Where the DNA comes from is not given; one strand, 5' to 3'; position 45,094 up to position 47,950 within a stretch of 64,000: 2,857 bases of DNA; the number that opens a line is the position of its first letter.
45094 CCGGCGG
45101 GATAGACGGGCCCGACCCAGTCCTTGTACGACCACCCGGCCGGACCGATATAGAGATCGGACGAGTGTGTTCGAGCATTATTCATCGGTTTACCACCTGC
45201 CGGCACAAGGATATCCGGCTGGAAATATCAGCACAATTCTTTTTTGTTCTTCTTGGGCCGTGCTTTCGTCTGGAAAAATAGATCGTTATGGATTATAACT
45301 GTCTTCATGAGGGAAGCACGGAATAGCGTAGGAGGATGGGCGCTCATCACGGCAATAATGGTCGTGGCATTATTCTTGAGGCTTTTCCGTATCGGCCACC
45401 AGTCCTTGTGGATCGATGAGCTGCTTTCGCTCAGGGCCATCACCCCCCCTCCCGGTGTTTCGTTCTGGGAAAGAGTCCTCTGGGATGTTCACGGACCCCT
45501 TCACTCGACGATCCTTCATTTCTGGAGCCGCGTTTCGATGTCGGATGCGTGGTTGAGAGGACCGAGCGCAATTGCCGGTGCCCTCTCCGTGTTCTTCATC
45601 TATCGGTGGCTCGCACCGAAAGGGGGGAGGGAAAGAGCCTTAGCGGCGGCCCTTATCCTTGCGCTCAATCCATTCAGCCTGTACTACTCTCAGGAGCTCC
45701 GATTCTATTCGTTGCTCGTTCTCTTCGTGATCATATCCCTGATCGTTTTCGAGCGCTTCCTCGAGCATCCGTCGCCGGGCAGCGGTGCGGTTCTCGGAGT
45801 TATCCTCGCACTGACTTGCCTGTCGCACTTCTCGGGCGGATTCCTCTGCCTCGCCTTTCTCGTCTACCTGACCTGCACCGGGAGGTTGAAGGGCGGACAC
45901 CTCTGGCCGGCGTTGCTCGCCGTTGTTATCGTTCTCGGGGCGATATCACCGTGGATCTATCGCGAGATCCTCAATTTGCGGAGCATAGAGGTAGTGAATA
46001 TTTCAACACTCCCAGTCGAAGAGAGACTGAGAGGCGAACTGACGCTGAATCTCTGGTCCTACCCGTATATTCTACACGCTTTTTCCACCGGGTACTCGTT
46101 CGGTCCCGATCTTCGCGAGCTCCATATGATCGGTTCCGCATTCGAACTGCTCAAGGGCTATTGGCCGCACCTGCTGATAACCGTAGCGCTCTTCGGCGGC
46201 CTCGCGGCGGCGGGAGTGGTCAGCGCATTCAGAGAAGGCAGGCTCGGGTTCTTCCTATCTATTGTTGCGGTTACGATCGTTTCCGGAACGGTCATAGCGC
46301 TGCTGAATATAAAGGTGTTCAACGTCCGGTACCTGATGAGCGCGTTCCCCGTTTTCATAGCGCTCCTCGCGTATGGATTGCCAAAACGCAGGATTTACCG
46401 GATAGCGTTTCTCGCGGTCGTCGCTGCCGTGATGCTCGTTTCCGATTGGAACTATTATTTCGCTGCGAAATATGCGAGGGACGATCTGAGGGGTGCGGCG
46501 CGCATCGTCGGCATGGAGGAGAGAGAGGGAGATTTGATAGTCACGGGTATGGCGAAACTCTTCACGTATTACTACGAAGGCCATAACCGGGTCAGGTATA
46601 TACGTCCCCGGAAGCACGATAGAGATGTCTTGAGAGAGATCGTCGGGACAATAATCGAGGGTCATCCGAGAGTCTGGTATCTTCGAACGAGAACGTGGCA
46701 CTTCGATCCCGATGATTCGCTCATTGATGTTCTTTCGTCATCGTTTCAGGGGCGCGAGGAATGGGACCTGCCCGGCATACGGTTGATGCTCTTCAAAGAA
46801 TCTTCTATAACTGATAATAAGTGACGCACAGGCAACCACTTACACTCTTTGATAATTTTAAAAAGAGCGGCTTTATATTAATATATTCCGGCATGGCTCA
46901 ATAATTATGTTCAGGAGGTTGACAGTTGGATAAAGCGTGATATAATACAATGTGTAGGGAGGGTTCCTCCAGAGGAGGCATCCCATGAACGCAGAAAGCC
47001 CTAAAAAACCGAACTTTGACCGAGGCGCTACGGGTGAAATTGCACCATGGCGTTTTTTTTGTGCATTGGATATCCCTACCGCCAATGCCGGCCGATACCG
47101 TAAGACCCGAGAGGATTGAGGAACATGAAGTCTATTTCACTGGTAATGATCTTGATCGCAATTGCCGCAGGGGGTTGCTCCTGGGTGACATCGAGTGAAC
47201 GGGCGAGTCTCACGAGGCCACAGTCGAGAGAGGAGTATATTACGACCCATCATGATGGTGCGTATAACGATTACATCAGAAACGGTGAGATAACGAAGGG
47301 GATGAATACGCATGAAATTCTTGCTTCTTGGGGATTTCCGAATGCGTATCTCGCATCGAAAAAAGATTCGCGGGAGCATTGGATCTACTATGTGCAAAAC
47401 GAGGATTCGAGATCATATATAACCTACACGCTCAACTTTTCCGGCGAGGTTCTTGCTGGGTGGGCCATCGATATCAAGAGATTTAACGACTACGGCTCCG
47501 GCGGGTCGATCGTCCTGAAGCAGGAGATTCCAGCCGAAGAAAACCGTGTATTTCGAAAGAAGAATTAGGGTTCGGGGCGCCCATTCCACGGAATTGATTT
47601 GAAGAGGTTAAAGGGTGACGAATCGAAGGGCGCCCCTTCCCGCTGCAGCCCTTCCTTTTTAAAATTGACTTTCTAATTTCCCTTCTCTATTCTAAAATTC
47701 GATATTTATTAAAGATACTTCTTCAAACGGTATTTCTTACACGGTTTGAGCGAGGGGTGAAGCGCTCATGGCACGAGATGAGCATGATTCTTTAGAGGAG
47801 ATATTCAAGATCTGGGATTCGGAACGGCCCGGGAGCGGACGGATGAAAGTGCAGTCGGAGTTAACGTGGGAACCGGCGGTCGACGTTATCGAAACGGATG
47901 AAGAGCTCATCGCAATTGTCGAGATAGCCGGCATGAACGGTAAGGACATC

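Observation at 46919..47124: Perfect-consensus sigma70 promoter driving an unannotated 44-codon sORF translationally coupled to a BamE-like lipoprotein gene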

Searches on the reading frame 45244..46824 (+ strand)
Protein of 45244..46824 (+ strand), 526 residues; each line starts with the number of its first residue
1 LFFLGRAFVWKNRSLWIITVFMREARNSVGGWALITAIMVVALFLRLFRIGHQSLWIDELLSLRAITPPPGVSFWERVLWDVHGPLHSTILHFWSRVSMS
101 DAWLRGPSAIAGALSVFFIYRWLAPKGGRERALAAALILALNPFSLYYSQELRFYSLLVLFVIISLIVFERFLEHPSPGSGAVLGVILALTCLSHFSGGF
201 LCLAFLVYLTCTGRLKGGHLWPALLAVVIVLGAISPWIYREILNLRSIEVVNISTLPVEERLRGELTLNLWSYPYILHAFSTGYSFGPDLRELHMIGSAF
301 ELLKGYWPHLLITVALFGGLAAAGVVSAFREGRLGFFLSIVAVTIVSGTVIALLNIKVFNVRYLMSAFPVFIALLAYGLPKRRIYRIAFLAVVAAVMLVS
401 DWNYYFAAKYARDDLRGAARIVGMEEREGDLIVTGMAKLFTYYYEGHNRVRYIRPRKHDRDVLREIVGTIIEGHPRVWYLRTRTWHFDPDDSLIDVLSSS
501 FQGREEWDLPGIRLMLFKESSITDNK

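Call 8: search_protein_families(library=pfam, proteins=[window:45244-46824:+], max_evalue=1)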
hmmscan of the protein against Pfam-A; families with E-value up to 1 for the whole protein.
window:45244-46824:+ (526 aa): 2 families
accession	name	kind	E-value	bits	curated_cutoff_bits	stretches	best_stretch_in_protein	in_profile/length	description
PF13231.12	PMT_2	-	2.3e-16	60.8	26.1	1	83-239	2-159/160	Dolichyl-phosphate-mannose-protein mannosyltransferase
PF05857.17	TraX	-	0.77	10.1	25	0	367-407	36-76/217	TraX protein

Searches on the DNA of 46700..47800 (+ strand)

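Call 7: search_rna_families(source=window, start=46700, end=47800, threshold=evalue, max_evalue=10)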
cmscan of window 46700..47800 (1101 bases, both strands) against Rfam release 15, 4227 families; matches with E-value up to 10: 4.
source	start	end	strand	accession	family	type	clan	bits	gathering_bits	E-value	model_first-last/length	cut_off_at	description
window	47709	47771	+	RF02913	pemK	Cis-reg;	-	18.3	34.8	1.4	1-61/61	no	pemK RNA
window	47012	47089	-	RF00396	SNORA13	Gene; snRNA; snoRNA; HACA-box;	CL00028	15.8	53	9.7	1-134/134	no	Small nucleolar RNA SNORA13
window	47121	47136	-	RF00180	REN-SRE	Cis-reg;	-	13.9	41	2.2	1-37/37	no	Renin stability regulatory element (REN-SRE)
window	46948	46998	+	RF01962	RMST_1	Gene; lncRNA;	-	12.1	40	6.7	1-61/61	no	Rhabdomyosarcoma 2 associated transcript conserved region 1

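Call 35: build_rna_model(alignment_id=A3, structure=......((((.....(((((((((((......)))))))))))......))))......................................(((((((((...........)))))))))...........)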
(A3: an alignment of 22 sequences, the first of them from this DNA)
Model R1 built from alignment A3 (22 sequences, 131 columns); structure: as given.
model positions 114; base pairs 24; branch points 1; effective number of sequences 8.2; information 0.59 bits per position. Calibrated on 0.2 Mb of random sequence (short: E-values are rough).
structure used (alignment columns):
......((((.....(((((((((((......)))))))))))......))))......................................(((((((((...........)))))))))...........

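Call 37: search_with_rna_model(model_id=R1, sources=[window, L001, L002, L003, L004, L005, L006, L007, L008, L009, L010, L011, L012, L013, L014, L015, L016, L017, L018, L019, L020, L021, L022, L023, L024, L025, L026, L027, L028, L029, L030, L031, L032, L033, L034, L035, L036, L037, L038, L039, L040, L041, L042, L043, L044, L045, L046, L047, L048, L049, L050, L051, L052, L053, L054, L055, L056, L057, L058, L059, L060, L061, L062, L063, L064, L065, L066, L067, L068, L069, L070, L071, L072, L073, L074, L075, L076, L077, L078, L079, L080, L081, L082, L083, L084, L085, L086, L087], max_evalue=1, make_alignment=true)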
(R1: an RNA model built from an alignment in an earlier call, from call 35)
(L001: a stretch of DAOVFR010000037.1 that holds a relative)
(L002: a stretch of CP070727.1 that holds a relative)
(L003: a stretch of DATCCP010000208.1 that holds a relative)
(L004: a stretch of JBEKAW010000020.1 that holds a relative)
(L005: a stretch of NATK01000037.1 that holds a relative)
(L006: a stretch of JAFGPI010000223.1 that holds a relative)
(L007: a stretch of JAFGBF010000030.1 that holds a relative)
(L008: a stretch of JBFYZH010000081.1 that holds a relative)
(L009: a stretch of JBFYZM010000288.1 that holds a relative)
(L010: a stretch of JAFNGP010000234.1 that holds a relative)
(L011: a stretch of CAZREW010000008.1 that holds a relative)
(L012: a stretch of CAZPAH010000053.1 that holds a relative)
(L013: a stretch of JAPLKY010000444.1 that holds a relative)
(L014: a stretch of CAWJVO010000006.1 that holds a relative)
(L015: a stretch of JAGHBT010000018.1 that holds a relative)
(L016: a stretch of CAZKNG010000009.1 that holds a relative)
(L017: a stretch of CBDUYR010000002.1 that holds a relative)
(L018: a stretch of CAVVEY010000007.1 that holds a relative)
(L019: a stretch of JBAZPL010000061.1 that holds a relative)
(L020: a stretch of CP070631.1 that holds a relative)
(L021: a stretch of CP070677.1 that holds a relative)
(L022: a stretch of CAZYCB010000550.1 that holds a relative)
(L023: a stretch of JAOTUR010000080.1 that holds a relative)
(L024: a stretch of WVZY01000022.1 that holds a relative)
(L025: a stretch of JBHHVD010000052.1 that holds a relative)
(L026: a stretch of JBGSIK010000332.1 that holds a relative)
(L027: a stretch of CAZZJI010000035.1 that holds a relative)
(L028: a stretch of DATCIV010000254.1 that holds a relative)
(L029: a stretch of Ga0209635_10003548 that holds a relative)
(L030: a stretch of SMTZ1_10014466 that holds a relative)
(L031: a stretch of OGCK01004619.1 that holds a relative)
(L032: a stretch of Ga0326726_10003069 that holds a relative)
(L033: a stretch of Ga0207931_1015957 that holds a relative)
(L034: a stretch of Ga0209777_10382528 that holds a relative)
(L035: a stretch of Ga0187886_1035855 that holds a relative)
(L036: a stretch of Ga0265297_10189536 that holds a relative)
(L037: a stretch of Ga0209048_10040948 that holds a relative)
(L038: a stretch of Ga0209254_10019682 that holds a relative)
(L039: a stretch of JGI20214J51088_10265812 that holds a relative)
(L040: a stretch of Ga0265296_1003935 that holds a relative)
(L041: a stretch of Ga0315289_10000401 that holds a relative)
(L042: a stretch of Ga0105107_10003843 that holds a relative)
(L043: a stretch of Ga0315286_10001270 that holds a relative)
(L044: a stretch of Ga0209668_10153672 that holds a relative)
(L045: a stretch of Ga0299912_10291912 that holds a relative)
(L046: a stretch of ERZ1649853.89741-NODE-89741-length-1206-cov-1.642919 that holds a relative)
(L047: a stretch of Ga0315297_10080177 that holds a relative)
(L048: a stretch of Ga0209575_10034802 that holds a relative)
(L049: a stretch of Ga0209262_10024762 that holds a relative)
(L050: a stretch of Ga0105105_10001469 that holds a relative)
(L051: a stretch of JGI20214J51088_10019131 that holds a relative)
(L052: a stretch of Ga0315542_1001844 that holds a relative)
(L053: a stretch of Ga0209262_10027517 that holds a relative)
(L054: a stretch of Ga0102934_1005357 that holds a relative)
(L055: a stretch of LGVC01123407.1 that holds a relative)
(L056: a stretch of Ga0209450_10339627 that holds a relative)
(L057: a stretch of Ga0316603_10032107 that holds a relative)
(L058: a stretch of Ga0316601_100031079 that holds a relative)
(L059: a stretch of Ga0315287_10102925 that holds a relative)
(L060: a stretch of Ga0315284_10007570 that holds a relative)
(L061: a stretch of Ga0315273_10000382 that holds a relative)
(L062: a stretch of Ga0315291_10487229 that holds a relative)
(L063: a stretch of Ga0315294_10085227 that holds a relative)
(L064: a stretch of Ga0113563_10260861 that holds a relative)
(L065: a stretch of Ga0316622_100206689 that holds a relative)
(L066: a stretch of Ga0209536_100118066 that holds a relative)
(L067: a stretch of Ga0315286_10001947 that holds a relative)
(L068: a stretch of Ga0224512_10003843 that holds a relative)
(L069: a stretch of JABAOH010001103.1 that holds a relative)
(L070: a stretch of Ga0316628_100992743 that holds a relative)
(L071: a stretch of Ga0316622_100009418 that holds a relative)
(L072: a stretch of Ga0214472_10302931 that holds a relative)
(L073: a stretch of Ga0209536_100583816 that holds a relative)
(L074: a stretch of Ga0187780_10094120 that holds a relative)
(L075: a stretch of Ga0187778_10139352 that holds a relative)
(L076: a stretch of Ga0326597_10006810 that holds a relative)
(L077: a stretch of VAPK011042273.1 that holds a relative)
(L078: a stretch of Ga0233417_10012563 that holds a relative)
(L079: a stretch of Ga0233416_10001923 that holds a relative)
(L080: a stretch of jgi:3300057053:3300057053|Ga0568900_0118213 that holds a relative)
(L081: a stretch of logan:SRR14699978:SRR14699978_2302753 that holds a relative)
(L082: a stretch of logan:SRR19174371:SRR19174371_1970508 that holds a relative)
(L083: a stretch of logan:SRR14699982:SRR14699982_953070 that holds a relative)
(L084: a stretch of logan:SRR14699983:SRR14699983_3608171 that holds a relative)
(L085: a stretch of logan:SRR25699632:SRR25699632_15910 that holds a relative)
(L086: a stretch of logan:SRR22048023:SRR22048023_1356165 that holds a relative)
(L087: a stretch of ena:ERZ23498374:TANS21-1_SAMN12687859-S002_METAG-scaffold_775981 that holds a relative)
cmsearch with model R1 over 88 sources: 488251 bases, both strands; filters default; matches with E-value up to 1: 45.
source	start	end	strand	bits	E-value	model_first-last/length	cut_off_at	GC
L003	2945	3055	+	97.6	2.3e-23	1-114/114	no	0.59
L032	3835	3945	+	96.8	3.9e-23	1-114/114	no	0.53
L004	3835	3945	+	94.8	1.3e-22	1-114/114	no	0.57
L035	446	556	+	94.8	1.3e-22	1-114/114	no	0.57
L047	1676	1784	+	93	3.9e-22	1-114/114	no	0.49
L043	3827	3936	+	89.8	2.8e-21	1-114/114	no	0.53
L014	3822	3930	+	89.7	3.1e-21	1-114/114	no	0.53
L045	646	755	+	88.8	5.2e-21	1-114/114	no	0.48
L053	936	1044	+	88.4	6.5e-21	1-114/114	no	0.53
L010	3828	3936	+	88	8.7e-21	1-114/114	no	0.5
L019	3829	3939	+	87.6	1.1e-20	1-114/114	no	0.5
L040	3829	3939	+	87.6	1.1e-20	1-114/114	no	0.5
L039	237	344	+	86.4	2.3e-20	1-114/114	no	0.53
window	46952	47062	+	85.9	3.2e-20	1-114/114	no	0.51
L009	2041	2149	+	85.8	3.2e-20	1-114/114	no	0.5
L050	2800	2908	+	85.8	3.2e-20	1-114/114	no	0.5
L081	22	133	+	84.9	5.7e-20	1-114/114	no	0.5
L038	3827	3936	+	83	1.9e-19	1-114/114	no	0.55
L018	3830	3939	+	82.8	2.1e-19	1-114/114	no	0.56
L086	115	229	+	82.5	2.5e-19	1-114/114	no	0.5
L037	3311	3421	+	80.4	8.9e-19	1-114/114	no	0.55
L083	2827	2940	+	79.4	1.7e-18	1-114/114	no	0.5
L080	127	234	+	79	2.2e-18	1-114/114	no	0.49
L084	2480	2593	+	78.7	2.6e-18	1-114/114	no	0.5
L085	1529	1642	+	78.7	2.6e-18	1-114/114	no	0.5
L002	3827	3936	+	76.2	1.2e-17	1-114/114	no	0.5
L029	3819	3936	+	69.7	6.7e-16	1-114/114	no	0.48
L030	1429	1546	+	69.7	6.7e-16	1-114/114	no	0.48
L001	3858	3960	+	69.2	9e-16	1-114/114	no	0.52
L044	680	788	+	68.5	1.4e-15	1-114/114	no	0.49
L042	3833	3942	+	67.5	2.6e-15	1-114/114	no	0.51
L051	843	951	+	51.6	4.5e-11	1-114/114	no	0.55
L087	125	247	+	51.4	5.2e-11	1-114/114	no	0.54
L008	1728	1833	+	48.5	3.1e-10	1-114/114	no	0.48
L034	74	156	+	31.1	1.3e-05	1-114/114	no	0.59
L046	537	642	+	28.3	7.6e-05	1-114/114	no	0.5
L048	258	357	+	26.5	0.00022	1-114/114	no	0.53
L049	1220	1319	+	26.5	0.00022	1-114/114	no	0.53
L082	1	54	+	22.4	0.0028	51-114/114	5'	0.5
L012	3837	3947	+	21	0.0065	1-114/114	no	0.47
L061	4440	4547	-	17.5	0.057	1-114/114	no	0.62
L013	1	30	+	15.7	0.17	83-114/114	5'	0.43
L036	1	71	+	14.2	0.45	40-114/114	5'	0.46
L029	3890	3982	-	13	0.94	1-114/114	no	0.54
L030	1500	1592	-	13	0.94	1-114/114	no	0.54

Alignment A4: 45 matches aligned to the model, 176 columns, each read 5' to 3' on its own strand. Consensus structure (alignment columns), stored with it:
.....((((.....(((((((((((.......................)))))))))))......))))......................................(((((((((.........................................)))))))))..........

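Call 71: search_rna_families(sources=[L032, L043, L002, L030, L001, L008, L083], threshold=evalue, max_evalue=1)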
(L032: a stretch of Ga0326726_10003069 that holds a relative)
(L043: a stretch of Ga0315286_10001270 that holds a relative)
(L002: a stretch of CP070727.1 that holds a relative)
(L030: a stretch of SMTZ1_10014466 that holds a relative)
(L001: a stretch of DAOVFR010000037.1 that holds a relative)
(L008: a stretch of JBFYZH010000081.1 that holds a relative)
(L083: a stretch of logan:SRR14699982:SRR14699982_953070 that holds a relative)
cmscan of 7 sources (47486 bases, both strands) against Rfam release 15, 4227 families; matches with E-value up to 1: 1.
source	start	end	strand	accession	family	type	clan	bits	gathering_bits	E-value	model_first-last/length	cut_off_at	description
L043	1927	2052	+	RF01385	isrA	Gene; sRNA;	-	24.4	51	0.26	1-129/129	no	isrA Hfq binding RNA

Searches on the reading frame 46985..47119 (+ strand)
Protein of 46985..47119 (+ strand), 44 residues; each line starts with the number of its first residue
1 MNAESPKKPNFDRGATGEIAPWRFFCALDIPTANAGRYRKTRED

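Call 8: search_protein_families(library=pfam, proteins=[window:46985-47119:+], max_evalue=1)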
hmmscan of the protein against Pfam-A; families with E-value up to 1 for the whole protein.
window:46985-47119:+ (44 aa): 0 families

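Call 56: search_protein_families(library=ncbifam, proteins=[window:46985-47119:+], max_evalue=10)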
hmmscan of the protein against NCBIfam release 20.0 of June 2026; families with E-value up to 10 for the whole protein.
window:46985-47119:+ (44 aa): 0 families
